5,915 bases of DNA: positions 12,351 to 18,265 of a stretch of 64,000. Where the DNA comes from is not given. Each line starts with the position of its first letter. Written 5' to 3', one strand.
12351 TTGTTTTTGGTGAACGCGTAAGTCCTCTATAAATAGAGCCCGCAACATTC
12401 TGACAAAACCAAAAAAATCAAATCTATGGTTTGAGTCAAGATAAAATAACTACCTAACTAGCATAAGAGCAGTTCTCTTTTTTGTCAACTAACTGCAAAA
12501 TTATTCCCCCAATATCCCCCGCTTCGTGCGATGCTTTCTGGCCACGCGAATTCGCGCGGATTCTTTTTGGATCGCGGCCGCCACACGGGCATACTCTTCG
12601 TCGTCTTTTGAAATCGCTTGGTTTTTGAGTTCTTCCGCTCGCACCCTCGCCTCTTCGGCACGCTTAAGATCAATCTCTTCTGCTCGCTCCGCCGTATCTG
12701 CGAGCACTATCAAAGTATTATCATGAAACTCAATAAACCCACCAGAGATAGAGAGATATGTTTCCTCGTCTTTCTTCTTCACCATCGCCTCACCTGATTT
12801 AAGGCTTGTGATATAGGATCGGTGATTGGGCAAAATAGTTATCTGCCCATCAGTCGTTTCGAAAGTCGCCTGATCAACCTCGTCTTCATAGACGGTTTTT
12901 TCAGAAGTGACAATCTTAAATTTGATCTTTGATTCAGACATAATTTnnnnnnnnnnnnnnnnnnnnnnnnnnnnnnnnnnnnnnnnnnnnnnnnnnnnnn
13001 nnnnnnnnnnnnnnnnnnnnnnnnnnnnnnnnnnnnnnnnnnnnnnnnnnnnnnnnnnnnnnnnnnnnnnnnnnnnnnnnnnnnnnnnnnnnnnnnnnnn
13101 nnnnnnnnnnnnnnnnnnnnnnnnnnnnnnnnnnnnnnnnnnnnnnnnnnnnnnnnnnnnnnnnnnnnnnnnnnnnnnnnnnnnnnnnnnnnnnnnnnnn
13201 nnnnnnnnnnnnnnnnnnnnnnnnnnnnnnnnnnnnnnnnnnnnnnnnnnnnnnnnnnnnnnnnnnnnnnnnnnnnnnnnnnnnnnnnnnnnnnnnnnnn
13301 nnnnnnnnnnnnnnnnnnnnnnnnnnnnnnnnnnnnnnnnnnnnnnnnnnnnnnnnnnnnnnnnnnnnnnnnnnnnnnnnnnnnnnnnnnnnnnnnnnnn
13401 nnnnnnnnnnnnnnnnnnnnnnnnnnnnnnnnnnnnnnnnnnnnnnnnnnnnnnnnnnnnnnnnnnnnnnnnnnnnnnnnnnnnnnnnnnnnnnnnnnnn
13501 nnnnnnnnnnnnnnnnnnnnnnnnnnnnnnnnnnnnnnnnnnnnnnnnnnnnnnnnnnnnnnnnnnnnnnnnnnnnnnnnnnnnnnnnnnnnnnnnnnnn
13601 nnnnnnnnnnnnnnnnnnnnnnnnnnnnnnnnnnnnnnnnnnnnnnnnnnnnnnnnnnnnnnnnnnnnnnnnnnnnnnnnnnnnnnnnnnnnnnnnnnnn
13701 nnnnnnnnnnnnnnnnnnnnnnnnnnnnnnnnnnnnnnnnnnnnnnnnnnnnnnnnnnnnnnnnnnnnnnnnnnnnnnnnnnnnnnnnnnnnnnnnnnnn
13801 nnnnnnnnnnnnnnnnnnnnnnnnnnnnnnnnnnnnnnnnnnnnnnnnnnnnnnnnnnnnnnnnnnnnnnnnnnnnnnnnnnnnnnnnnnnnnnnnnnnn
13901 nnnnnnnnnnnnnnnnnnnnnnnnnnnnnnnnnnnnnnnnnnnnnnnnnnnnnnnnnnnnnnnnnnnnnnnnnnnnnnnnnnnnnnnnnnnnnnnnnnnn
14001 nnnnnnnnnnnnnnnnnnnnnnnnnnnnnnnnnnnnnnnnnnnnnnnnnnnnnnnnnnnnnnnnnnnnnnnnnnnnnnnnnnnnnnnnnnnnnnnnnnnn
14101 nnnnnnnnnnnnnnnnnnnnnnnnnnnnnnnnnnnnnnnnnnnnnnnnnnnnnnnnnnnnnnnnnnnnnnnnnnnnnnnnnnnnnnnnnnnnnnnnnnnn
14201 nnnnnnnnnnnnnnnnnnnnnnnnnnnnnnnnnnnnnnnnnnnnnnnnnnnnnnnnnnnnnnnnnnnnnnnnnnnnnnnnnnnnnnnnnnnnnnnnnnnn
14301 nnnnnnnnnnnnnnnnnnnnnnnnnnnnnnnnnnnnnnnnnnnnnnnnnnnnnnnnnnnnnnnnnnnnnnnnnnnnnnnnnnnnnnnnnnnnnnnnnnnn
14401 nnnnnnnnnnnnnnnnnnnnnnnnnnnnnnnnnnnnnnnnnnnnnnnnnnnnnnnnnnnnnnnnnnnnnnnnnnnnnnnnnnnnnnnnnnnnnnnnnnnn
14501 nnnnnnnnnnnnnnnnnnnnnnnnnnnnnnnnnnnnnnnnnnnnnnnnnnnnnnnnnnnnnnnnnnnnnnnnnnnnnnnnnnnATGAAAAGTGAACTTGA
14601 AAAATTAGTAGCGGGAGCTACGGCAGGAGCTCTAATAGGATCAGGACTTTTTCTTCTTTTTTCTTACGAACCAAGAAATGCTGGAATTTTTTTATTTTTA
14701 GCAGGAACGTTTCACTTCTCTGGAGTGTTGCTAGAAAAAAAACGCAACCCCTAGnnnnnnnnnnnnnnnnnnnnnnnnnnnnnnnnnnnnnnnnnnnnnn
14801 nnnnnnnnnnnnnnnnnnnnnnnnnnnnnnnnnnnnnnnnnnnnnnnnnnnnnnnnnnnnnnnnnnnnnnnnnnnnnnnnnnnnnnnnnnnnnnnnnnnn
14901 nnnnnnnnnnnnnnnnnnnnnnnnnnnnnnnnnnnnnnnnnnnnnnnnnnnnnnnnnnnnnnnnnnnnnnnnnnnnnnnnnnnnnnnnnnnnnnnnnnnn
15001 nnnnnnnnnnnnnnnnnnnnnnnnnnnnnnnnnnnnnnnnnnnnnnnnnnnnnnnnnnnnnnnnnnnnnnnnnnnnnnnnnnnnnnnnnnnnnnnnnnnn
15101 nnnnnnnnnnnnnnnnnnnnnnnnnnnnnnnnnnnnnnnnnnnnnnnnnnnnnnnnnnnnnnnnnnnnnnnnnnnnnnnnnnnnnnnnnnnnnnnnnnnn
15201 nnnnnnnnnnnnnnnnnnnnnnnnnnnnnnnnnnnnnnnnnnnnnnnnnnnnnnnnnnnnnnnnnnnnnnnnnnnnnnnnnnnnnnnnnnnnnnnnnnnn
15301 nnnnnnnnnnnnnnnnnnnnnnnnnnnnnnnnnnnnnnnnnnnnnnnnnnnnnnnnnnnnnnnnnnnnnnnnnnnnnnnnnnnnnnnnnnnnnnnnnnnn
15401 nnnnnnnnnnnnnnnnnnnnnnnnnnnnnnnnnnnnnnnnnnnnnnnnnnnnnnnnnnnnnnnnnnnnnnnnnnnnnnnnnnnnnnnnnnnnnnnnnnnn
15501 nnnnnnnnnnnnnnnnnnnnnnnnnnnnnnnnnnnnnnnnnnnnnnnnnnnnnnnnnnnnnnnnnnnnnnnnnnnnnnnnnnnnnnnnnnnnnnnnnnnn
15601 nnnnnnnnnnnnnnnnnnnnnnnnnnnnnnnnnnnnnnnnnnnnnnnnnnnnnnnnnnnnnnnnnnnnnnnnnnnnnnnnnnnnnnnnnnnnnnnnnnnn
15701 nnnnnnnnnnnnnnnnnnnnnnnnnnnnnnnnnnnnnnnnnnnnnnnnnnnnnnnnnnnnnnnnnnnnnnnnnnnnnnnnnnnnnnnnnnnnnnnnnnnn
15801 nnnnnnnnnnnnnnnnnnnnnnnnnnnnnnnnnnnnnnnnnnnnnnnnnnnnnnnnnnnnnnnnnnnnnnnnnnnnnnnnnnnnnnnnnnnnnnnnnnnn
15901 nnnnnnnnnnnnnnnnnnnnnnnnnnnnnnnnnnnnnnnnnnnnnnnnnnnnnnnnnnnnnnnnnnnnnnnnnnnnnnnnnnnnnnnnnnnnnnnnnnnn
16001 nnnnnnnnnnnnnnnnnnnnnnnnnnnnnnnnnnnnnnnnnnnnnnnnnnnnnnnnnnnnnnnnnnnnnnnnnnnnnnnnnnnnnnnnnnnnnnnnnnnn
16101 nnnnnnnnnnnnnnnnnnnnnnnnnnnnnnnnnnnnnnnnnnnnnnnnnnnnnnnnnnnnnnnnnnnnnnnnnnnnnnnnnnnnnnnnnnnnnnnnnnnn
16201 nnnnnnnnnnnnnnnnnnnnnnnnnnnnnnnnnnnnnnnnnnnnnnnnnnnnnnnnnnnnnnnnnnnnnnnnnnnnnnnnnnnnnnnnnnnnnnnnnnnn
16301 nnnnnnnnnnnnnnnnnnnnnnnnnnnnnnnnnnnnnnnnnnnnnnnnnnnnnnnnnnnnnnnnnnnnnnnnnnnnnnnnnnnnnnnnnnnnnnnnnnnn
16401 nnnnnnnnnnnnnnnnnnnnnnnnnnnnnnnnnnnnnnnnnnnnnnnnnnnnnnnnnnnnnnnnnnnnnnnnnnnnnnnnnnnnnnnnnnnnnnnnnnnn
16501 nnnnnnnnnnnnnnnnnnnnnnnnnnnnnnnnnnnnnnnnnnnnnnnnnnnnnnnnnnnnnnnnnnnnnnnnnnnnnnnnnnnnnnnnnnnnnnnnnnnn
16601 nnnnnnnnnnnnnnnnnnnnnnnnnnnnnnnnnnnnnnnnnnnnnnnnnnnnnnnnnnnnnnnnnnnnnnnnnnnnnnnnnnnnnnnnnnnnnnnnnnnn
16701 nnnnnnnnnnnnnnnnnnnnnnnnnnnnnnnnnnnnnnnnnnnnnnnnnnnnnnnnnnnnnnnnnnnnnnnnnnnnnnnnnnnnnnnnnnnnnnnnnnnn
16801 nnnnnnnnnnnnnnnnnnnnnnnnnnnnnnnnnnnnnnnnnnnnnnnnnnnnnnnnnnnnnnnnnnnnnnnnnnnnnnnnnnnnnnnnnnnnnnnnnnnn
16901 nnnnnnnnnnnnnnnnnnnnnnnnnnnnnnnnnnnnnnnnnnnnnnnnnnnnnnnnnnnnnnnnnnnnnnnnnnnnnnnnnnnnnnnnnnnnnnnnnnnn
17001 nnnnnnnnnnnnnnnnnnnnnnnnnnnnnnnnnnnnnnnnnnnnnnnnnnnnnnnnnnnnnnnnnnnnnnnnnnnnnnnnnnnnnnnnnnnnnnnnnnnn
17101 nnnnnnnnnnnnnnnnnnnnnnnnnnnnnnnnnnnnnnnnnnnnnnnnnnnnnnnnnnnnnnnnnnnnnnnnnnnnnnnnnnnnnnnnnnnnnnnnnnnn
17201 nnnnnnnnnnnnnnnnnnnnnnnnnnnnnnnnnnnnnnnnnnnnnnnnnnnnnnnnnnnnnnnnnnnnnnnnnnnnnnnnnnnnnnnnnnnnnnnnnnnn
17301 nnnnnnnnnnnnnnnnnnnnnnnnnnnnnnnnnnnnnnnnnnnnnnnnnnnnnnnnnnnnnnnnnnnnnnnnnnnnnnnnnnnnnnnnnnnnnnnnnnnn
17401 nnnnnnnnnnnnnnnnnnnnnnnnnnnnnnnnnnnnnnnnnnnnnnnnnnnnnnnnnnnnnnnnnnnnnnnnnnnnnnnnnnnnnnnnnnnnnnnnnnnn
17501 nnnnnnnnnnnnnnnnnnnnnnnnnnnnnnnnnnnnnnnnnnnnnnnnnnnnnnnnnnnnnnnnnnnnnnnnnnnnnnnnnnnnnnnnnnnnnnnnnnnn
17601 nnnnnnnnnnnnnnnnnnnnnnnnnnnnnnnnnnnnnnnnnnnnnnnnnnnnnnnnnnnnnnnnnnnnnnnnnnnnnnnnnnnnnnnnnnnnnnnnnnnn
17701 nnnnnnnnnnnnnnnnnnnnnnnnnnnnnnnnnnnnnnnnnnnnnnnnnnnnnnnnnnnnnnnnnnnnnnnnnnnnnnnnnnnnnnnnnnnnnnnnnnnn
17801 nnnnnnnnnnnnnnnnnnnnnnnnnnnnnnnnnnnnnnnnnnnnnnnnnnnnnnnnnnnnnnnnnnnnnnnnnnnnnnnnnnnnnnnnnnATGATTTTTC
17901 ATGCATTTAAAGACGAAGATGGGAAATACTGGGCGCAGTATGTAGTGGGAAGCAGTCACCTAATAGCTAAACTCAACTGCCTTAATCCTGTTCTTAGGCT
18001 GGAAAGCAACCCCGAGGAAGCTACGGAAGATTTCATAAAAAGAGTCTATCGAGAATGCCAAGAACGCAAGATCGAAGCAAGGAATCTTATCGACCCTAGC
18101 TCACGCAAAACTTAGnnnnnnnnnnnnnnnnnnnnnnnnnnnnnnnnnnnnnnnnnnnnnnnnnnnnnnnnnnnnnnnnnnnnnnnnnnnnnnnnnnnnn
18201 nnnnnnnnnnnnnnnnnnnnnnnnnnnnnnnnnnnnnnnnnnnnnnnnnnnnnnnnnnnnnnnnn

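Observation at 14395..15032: Antisense promoter-sORF-terminator cassette inserted between atpD and atpG (cassette 1)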

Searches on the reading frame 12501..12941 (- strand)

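Call 14: search_protein_families(library=pfam, proteins=[window:12501-12941:-], max_evalue=0.01)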
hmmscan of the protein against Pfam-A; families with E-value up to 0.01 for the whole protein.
window:12501-12941:- (146 aa): 2 families
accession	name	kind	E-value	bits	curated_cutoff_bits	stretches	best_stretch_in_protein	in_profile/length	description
PF02823.21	ATP-synt_DE_N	-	3.5e-23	81.8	27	1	6-84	1-80/80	ATP synthase, Delta/Epsilon chain, beta-sandwich domain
PF00401.25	ATP-synt_DE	-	9.4e-07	29.3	24.6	1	88-134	1-46/47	ATP synthase, Delta/Epsilon chain, long alpha-helix domain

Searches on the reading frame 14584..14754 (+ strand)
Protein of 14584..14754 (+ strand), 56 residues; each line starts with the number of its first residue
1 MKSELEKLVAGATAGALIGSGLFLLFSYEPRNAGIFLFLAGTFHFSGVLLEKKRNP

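Call 14: search_protein_families(library=pfam, proteins=[window:14584-14754:+], max_evalue=0.01)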
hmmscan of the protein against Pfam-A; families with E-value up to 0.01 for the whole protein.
window:14584-14754:+ (56 aa): 0 families

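Call 18: find_encoding_contigs(protein=window:14584-14754:+, flank=5000, max_places=10)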
Protein window:14584-14754:+ (56 aa): 5 contigs read that carry it; 3 places shown.
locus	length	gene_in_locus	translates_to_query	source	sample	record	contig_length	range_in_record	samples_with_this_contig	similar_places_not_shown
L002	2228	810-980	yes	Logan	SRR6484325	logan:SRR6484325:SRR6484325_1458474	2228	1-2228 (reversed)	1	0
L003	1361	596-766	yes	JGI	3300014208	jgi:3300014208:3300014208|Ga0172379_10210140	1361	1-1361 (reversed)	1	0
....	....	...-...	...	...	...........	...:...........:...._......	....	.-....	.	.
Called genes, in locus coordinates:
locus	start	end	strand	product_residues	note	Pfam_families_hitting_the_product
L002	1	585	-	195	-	?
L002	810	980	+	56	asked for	-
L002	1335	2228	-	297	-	?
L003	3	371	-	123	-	?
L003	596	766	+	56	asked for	-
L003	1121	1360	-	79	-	?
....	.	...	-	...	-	?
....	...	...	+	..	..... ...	-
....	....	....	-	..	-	?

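Call 22: find_homologous_proteins(query=window:14584-14754:+, max_evalue=0.01)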
Query window:14584-14754:+ (56 aa): 1 proteins with E <= 0.01 among 1 candidates.
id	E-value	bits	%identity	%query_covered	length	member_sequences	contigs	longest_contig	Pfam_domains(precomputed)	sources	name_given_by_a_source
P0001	4.0e-28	112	100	100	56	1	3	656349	-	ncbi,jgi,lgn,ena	ncbi:MAG: hypothetical protein WC848_00220 [Parcubacteria group bacterium]|jgi:hypothetical protein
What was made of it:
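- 14584..14754 (+): ORF1, 56 aa, two hydrophobic segments, an orphan. It matches only itself among 5.8 billion protein clusters (call 22).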

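Call 49: search_protein_families(library=pfam, proteins=[window:14584-14751:+], max_evalue=10)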
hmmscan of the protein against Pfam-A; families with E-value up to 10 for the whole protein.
seq(56 aa): 1 family
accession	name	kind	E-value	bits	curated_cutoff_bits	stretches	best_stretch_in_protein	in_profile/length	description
PF14145.11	YrhK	-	0.017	15.4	26.1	1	17-45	19-46/58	YrhK-like protein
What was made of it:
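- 14584..14754 (+): No credible Pfam match (calls 14, 49).
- Tried and rejected: ORF1 as a mimic of the ATP synthase c subunit has no profile support (call 49).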

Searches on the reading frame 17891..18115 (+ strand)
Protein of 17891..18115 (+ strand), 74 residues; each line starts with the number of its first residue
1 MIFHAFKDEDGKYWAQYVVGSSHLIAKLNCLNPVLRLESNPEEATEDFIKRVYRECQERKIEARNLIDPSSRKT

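Call 14: search_protein_families(library=pfam, proteins=[window:17891-18115:+], max_evalue=0.01)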
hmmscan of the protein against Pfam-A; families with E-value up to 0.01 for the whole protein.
window:17891-18115:+ (74 aa): 0 families

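Call 23: find_homologous_proteins(query=window:17891-18115:+, max_evalue=0.01)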
Query window:17891-18115:+ (74 aa): 1 proteins with E <= 0.01 among 1 candidates.
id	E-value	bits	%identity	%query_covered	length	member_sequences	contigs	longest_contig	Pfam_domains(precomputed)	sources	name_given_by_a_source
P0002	7.0e-43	161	100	100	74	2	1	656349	-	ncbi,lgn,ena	ncbi:MAG: hypothetical protein WC848_00235 [Parcubacteria group bacterium]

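Call 44: search_protein_representatives(protein=window:17891-18115:+)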
Query: 74 residues. Proteins with E-value up to 0.001 (for the whole library): 1; up to 1e-10: 1; up to 1e-30: 1. The best 1 are listed.
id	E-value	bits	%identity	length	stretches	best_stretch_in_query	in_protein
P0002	2.2e-43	161.2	100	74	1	1-74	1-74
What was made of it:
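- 17891..18115 (+): ORF2, 74 aa, soluble, an orphan. It matches only itself in both large protein searches (calls 23, 44).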

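Call 45: predict_structure(protein=window:17891-18115:+)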
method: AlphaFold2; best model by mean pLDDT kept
length: 74 residues; sequences in the alignment: 1
mean_pLDDT: 58.9   pTM: 0.39
mean pLDDT of the five models: 58.9, 57.3, 49.4, 47.4, 46.3
residues with pLDDT >= 90: 0; 70-90: 5; 50-70: 56; < 50: 13
segments of 3 or more residues with pLDDT < 50: 62-74
pLDDT, mean of each block of 10 residues (from residue 1): 63 61 58 59 66 67 44 42
secondary structure, 60 per line:
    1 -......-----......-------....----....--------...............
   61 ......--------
elements in order: E2-7 E13-18 E26-29 E34-37 H46-66
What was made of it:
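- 17891..18115 (+): The AlphaFold2 model is weak, mean pLDDT 59 (call 45).
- Tried and rejected: The ORF2 structure model was too weak to search with (call 45).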

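Call 49: search_protein_families(library=pfam, proteins=[window:17891-18112:+], max_evalue=10)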
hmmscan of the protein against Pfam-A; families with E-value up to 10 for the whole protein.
seq(74 aa): 1 family
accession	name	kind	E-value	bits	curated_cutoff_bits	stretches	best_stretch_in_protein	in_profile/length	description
PF04431.18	Pec_lyase_N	-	0.11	13.2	26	1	38-66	25-53/53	Pectate lyase, N terminus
